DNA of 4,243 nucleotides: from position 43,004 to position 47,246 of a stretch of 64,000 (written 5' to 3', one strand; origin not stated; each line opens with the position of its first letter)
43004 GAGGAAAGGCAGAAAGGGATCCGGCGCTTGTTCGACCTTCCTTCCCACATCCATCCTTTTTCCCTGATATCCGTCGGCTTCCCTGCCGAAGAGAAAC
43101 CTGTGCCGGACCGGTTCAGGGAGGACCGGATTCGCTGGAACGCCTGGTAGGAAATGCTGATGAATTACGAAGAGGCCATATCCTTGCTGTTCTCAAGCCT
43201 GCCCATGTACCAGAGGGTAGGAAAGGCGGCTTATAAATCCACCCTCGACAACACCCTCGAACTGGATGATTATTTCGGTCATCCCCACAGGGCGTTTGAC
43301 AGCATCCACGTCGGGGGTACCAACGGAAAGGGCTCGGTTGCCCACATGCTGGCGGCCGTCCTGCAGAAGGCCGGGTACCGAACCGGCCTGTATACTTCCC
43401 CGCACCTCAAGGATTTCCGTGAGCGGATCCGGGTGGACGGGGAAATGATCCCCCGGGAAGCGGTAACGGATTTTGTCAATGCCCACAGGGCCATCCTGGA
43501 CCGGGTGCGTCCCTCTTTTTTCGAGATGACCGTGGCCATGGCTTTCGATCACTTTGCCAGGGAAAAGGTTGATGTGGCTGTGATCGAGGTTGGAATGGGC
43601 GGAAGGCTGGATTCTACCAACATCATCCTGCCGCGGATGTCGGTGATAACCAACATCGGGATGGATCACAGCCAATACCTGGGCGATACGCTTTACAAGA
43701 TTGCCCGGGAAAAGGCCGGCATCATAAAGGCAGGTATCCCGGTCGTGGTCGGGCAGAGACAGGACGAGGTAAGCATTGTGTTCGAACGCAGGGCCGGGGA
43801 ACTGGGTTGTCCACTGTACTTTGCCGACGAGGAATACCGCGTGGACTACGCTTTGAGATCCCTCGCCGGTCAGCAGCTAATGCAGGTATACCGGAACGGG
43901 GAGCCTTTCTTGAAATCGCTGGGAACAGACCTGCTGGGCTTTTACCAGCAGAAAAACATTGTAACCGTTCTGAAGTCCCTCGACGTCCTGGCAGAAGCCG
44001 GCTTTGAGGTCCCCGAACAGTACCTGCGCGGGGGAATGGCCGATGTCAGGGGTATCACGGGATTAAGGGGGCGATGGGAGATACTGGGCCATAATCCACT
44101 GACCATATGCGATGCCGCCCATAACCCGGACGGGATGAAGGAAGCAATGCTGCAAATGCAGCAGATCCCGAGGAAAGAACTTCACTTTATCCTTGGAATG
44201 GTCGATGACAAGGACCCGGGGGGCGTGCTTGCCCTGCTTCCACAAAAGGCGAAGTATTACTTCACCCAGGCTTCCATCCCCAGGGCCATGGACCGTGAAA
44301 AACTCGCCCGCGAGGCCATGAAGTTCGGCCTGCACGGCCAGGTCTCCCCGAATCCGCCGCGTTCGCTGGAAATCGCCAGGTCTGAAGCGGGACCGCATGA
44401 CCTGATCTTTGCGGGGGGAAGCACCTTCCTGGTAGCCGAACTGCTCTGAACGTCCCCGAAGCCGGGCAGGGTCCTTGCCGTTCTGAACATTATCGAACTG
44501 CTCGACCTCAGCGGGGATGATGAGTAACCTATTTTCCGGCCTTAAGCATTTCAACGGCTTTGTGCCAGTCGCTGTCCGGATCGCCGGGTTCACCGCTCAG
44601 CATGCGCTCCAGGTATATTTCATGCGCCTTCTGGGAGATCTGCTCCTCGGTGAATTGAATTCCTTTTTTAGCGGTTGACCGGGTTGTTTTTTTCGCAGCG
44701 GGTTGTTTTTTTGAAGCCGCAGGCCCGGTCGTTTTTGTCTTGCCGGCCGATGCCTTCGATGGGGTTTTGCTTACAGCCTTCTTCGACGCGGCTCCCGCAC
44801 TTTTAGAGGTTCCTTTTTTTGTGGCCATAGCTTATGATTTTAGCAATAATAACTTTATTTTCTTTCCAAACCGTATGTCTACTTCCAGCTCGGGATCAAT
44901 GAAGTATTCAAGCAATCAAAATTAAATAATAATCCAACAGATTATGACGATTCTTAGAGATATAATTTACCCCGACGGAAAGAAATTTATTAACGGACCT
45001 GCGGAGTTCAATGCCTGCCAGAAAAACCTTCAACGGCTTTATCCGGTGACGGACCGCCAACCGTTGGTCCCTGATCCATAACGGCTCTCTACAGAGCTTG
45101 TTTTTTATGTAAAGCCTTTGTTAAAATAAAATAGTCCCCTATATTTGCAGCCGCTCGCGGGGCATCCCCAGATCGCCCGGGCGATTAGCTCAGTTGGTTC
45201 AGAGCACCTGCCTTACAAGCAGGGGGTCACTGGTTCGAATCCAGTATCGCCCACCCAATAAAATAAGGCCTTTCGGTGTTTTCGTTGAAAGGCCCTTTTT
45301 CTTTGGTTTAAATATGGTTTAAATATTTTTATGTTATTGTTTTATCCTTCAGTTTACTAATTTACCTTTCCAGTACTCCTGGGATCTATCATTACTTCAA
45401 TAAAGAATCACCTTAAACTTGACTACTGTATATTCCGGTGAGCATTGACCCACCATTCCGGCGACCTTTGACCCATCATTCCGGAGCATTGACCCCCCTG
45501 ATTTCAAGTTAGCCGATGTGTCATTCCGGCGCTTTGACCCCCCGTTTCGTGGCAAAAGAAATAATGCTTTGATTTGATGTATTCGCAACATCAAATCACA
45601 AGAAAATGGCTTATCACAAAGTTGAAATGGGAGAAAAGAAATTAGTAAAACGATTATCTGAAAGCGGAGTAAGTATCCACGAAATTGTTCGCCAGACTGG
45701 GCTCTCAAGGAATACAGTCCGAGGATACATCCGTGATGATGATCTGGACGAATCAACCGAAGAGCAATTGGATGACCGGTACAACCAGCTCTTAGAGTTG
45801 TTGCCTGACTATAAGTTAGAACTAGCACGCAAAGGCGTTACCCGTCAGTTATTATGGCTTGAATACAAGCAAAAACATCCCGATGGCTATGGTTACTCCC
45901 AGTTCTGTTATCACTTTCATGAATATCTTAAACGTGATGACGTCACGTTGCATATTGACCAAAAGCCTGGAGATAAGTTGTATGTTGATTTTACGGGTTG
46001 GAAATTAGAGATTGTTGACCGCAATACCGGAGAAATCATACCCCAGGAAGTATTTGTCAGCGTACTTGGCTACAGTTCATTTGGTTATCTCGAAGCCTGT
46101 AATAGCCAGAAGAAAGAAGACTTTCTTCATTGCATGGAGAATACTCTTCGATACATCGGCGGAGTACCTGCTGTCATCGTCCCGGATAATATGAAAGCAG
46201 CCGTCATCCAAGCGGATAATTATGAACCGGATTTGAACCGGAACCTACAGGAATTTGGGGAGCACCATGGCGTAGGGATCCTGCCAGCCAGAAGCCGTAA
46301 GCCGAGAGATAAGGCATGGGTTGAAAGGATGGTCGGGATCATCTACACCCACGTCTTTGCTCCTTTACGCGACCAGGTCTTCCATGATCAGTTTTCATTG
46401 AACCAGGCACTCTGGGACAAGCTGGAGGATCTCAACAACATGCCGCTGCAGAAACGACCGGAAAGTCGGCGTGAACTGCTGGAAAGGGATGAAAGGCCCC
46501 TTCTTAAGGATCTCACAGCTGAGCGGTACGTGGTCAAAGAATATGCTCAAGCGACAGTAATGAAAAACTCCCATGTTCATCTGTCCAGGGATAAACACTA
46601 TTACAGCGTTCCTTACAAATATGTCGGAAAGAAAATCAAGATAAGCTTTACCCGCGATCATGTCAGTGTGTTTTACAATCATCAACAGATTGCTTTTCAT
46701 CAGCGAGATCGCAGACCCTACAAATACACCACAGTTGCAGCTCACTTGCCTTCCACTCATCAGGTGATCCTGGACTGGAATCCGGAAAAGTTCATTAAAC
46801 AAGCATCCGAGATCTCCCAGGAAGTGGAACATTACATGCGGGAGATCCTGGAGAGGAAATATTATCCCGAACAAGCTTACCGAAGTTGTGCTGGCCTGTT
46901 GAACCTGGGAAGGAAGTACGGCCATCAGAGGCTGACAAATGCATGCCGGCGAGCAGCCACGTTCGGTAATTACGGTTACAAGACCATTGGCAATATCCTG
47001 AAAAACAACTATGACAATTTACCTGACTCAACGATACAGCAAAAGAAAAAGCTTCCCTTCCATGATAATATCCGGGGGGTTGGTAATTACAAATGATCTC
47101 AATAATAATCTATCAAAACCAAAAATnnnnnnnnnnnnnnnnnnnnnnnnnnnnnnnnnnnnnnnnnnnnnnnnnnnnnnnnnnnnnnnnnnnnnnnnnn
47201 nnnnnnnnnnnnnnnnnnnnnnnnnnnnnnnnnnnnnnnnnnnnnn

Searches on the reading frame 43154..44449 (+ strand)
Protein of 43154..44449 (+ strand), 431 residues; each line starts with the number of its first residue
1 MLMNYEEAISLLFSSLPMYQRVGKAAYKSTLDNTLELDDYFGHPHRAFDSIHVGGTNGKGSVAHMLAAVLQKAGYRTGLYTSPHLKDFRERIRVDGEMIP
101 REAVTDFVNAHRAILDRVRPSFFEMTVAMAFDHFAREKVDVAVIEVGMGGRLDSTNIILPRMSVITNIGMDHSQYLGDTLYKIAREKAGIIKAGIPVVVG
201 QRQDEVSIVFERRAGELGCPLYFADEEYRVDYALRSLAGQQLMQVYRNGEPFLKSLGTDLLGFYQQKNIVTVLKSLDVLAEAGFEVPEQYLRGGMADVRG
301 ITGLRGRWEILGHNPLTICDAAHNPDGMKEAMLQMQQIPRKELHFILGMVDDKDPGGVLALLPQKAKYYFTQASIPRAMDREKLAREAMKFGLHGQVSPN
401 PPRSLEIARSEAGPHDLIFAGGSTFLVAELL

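Call 18: search_protein_families(library=ncbifam, proteins=[window:43154-44449:+], max_evalue=1e-10)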
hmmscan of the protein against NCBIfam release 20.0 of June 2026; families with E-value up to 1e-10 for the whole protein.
window:43154-44449:+ (431 aa): 9 families
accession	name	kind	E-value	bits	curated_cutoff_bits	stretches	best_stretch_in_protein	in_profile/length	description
TIGR01499.1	folC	subfamily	3.6e-108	362.5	162.65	1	31-430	1-396/400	bifunctional protein FolC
NF047860.1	Tet-DihydfolSynFolCMyb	equivalog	9.4e-70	235.8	700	1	20-392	35-412/468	bifunctional tetrahydrofolate synthase/dihydrofolate synthase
NF008101.0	PRK10846.1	equivalog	7.9e-57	192.9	360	1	48-430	49-410/422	bifunctional tetrahydrofolate synthase/dihydrofolate synthase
TIGR01085.1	murE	subfamily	2.9e-18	66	257.3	1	37-355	74-372/472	UDP-N-acetylmuramyl-tripeptide synthetase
NF001126.0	PRK00139.1-4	equivalog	4.2e-16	58.6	373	1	38-354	94-381/486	UDP-N-acetylmuramoyl-L-alanyl-D-glutamate--2,6-diaminopimelate ligase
NF053648.1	pMurE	equivalog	2.4e-14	52.9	600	0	155-346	185-359/464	pseudomurein biosynthesis peptide ligase pMurE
NF008896.0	PRK11929.1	equivalog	3.8e-14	51.5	1023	0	38-78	102-142/965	bifunctional UDP-N-acetylmuramoyl-L-alanyl-D-glutamate--2,6-diaminopimelate ligase MurE/UDP-N-acetylmuramoyl-tripeptide--D-alanyl-D-alanine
NF001124.0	PRK00139.1-2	equivalog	2.4e-12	46.4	476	1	40-356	103-392/500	UDP-N-acetylmuramoyl-L-alanyl-D-glutamate--2,6-diaminopimelate ligase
TIGR01143.1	murF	subfamily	6.1e-11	41.9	288.6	0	135-349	122-333/418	UDP-N-acetylmuramoyl-tripeptide--D-alanyl-D-alanine ligase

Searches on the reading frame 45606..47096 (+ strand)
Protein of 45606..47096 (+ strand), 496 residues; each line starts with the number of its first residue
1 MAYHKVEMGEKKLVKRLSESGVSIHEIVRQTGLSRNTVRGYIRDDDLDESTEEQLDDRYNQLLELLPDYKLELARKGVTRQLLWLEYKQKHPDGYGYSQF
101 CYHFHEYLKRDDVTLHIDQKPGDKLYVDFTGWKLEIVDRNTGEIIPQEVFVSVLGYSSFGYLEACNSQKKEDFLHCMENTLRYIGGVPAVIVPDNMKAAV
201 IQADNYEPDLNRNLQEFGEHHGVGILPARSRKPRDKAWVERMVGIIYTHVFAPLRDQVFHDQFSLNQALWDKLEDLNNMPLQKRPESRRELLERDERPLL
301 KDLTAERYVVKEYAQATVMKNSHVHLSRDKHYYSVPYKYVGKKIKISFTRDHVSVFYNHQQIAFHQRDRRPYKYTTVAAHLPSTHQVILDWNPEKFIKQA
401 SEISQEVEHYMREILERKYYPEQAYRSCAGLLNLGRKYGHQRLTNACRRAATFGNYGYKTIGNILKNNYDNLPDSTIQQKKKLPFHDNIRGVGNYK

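Call 17: search_protein_families(library=pfam, proteins=[window:45606-47096:+], max_evalue=0.001)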
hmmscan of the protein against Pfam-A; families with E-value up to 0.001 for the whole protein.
window:45606-47096:+ (496 aa): 3 families
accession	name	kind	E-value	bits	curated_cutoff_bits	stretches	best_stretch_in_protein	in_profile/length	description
PF22483.2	Mu-transpos_C_2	-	8.7e-11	41.8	27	1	304-368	2-64/73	Mu transposase, C-terminal domain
PF00665.32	rve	-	5.4e-06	27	32.6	1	119-233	2-102/102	Integrase core domain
PF02796.21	HTH_7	-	0.00098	19.7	23.8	0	12-38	12-38/45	Helix-turn-helix domain of resolvase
